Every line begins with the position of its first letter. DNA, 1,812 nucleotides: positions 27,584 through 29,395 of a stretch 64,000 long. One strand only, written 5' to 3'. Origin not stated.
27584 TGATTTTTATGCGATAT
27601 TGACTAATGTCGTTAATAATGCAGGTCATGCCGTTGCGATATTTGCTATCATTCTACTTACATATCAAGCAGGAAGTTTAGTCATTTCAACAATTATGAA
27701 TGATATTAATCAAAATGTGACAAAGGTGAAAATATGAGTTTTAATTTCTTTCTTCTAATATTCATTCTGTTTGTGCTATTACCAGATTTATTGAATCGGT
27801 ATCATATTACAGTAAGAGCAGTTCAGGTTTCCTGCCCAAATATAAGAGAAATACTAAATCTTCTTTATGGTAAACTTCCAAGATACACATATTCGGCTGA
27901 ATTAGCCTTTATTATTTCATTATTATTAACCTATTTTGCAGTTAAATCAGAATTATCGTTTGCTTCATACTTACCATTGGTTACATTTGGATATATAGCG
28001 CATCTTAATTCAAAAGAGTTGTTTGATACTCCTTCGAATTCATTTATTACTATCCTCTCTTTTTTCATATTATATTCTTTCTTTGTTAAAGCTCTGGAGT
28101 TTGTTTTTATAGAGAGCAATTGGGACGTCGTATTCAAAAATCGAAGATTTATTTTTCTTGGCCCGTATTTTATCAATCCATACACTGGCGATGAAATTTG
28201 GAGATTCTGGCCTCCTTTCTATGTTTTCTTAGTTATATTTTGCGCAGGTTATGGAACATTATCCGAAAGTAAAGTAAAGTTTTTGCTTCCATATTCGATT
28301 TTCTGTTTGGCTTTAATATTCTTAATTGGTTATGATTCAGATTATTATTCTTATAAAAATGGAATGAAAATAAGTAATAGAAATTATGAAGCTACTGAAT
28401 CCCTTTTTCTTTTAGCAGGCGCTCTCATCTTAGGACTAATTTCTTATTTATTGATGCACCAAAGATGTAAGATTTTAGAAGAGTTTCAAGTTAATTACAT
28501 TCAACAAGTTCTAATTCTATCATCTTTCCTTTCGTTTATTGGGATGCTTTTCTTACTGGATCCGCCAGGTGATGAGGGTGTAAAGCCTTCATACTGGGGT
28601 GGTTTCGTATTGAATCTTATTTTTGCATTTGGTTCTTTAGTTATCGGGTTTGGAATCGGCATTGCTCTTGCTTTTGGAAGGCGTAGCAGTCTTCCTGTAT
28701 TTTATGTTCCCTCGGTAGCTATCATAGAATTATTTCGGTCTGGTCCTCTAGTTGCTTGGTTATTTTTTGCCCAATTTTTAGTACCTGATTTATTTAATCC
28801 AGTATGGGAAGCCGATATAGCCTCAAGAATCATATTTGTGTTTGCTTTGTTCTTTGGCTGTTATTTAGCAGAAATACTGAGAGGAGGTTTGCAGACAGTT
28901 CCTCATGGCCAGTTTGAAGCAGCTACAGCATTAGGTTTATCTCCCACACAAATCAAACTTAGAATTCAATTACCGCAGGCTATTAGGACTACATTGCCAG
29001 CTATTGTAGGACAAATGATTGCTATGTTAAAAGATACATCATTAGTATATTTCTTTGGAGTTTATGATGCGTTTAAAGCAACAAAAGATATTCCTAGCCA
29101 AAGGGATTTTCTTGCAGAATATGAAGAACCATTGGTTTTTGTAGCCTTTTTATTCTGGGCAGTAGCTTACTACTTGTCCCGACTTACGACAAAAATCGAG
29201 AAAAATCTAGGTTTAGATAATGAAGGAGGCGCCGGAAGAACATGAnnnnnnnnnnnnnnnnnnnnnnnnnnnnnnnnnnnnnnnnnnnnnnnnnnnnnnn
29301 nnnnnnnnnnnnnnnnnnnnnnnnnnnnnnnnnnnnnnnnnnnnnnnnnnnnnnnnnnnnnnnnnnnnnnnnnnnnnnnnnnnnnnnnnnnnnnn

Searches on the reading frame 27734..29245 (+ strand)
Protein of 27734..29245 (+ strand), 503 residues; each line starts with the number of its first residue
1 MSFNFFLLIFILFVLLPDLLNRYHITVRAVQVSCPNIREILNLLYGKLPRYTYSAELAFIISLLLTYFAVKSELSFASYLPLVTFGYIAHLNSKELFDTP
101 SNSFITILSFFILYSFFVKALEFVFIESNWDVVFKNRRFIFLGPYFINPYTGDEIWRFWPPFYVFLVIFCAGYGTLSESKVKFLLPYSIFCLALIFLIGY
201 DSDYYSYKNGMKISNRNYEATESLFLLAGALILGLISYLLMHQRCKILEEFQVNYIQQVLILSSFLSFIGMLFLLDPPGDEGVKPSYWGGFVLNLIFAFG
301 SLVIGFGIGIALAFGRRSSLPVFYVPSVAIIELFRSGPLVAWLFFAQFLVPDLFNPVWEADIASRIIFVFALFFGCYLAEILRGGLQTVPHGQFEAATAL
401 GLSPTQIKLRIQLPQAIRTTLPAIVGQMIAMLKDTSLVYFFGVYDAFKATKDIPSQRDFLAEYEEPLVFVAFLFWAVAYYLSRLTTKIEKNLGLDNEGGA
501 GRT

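Call 83: search_protein_families(library=pfam, proteins=[window:27734-29245:+], max_evalue=0.00001)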
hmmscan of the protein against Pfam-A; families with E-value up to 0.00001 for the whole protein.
window:27734-29245:+ (503 aa): 1 family
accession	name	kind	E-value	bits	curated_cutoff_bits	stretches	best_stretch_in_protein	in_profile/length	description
PF00528.27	BPD_transp_1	-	7.3e-17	62.1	26.4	1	306-490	2-180/184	Binding-protein-dependent transport system inner membrane component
